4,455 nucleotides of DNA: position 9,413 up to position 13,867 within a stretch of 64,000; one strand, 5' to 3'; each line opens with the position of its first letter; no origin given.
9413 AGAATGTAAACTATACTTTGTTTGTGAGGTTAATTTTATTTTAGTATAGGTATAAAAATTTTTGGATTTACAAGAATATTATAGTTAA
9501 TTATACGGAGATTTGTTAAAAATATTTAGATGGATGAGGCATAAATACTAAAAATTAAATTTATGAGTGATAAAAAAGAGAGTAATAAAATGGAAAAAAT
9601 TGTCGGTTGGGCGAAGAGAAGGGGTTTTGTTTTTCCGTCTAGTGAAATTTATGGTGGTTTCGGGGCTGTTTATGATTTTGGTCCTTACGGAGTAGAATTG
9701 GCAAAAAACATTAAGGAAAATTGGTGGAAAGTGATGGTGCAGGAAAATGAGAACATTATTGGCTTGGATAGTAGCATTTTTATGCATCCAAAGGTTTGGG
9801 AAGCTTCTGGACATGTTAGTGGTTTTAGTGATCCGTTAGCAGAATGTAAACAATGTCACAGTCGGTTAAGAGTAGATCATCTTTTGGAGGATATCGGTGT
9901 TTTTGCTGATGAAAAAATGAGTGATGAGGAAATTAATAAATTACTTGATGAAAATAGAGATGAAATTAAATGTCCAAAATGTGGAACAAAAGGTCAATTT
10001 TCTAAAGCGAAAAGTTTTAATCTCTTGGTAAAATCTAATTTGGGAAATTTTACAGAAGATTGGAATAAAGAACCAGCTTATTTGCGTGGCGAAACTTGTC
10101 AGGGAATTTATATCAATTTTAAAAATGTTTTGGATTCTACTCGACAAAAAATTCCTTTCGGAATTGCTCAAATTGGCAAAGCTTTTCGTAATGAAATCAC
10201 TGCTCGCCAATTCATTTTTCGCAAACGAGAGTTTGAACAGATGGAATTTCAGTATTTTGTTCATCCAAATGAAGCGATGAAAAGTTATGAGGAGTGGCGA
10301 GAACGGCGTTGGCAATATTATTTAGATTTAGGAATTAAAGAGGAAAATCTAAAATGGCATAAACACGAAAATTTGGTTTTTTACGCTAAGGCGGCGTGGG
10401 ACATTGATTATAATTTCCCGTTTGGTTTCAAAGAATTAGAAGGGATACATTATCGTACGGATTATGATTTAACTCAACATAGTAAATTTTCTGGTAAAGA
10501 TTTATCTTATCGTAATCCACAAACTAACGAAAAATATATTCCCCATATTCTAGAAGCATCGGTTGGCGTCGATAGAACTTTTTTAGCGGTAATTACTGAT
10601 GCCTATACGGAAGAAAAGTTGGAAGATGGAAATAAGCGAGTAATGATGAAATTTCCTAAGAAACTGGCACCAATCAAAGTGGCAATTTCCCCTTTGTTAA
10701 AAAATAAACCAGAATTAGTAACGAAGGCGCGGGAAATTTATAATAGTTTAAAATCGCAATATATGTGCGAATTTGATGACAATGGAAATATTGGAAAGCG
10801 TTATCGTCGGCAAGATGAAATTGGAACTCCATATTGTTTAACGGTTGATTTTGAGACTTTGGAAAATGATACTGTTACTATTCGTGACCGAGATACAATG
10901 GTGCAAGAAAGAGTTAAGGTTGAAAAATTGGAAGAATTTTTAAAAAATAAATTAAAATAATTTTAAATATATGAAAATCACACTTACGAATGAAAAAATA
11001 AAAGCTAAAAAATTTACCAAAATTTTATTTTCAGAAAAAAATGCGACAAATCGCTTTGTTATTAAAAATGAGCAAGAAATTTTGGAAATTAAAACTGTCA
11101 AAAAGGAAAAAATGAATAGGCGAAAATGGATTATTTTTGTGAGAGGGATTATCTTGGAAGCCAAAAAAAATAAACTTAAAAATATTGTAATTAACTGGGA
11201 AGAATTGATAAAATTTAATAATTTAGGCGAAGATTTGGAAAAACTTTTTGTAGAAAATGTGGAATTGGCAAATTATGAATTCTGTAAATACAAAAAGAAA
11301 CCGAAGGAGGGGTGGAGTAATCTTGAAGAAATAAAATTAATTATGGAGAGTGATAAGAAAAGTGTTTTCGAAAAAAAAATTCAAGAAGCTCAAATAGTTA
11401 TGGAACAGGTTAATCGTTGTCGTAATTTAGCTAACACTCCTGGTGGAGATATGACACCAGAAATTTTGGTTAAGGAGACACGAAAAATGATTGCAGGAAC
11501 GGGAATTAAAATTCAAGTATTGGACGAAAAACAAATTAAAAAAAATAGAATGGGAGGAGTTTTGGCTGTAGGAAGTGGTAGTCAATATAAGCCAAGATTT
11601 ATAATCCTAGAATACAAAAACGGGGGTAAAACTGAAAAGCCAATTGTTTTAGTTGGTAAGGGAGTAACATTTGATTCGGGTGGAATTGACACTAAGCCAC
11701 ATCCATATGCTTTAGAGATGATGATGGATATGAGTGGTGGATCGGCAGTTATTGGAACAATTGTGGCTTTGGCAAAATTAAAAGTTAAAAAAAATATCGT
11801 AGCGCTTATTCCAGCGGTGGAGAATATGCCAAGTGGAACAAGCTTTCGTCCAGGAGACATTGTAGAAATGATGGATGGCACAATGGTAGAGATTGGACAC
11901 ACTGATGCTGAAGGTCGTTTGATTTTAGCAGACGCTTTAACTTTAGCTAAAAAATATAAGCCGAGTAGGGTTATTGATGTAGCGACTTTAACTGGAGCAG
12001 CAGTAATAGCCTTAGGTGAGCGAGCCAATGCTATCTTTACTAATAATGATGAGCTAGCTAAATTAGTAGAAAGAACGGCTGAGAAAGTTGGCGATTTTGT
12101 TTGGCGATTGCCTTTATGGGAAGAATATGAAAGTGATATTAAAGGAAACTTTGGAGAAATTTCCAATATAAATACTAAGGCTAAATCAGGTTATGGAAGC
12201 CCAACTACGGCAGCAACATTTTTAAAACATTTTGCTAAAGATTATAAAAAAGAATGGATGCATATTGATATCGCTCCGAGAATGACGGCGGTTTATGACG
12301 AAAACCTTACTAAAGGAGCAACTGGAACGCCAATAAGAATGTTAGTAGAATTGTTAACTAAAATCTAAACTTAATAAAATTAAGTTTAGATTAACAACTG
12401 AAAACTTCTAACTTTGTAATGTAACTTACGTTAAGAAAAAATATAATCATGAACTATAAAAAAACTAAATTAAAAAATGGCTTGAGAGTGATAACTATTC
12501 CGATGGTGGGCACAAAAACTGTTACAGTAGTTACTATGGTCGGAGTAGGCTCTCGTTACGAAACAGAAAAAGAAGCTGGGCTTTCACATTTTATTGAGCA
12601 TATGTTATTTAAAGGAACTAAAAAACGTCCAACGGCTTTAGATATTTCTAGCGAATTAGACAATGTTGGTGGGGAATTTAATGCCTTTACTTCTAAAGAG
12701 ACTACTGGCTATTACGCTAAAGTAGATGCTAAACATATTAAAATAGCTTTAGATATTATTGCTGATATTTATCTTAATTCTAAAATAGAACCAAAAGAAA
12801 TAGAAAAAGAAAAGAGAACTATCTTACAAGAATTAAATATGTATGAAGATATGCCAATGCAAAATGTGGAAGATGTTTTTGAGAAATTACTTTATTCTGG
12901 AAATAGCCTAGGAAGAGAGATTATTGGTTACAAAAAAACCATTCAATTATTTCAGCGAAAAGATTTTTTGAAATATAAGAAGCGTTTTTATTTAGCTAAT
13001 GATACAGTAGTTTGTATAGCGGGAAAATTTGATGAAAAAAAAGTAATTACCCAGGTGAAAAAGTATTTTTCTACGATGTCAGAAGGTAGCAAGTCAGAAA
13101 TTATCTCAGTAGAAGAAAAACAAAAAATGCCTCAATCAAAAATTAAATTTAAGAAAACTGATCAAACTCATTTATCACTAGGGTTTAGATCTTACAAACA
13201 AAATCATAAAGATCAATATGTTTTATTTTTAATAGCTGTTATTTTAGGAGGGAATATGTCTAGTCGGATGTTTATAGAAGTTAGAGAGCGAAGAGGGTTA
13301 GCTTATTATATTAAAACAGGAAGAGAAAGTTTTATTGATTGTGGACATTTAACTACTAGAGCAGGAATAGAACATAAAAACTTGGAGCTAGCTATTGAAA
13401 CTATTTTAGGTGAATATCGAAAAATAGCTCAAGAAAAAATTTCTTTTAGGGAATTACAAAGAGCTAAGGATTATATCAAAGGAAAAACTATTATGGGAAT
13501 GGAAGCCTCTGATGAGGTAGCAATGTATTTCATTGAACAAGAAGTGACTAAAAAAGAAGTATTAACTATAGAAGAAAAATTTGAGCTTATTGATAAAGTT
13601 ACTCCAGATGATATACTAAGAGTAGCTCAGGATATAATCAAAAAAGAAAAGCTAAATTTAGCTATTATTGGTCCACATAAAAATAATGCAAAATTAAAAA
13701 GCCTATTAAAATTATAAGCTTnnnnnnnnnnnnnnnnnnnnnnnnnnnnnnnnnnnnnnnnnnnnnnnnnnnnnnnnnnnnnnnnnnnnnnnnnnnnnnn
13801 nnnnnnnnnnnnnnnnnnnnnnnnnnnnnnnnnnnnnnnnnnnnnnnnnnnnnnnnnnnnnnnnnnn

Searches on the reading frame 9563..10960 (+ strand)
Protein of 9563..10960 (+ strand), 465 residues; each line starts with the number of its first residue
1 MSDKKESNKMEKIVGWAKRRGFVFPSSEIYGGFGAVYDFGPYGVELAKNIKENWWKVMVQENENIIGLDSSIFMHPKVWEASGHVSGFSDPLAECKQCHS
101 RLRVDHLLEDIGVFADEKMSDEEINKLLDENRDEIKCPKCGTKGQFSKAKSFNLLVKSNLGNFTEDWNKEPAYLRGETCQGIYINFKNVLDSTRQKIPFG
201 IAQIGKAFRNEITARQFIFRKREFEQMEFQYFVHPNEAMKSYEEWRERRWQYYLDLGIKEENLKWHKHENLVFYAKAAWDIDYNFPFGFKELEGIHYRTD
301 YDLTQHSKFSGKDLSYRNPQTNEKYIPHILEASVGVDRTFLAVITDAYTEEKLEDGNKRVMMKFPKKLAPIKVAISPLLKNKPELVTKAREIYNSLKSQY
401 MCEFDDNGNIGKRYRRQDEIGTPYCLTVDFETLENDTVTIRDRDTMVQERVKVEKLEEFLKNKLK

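Call 69: search_protein_families(library=pfam, proteins=[window:9563-10960:+], max_evalue=0.00001)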
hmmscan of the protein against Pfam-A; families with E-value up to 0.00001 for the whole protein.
window:9563-10960:+ (465 aa): 2 families
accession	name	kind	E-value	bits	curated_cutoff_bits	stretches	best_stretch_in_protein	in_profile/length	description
PF03129.25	HGTP_anticodon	-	1.4e-24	86.5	21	1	372-462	1-93/94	Anticodon binding domain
PF00587.30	tRNA-synt_2b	-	3.1e-16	60.4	29.3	1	165-344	4-176/179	tRNA synthetase class II core domain (G, H, P, S and T)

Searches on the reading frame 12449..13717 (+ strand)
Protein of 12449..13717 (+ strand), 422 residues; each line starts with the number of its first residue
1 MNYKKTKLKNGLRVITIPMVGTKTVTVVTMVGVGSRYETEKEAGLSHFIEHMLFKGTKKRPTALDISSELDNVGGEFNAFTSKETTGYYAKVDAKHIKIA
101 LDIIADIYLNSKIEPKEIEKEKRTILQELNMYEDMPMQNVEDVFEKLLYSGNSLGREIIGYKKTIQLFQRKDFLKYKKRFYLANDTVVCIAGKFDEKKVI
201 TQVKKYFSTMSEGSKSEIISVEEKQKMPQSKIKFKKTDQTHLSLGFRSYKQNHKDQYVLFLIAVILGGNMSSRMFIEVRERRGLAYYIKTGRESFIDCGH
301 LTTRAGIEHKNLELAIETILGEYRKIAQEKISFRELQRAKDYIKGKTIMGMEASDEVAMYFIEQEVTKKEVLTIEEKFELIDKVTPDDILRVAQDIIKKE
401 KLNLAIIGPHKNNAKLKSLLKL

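Call 69: search_protein_families(library=pfam, proteins=[window:12449-13717:+], max_evalue=0.00001)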
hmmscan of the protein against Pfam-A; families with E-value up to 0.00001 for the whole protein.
window:12449-13717:+ (422 aa): 2 families
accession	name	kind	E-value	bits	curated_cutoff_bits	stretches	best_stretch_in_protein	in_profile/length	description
PF00675.25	Peptidase_M16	-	1.1e-40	139.4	22.3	1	14-160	2-147/149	Insulinase (Peptidase family M16)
PF05193.26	Peptidase_M16_C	-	4.5e-34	118.3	23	1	169-341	3-179/181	Peptidase M16 inactive domain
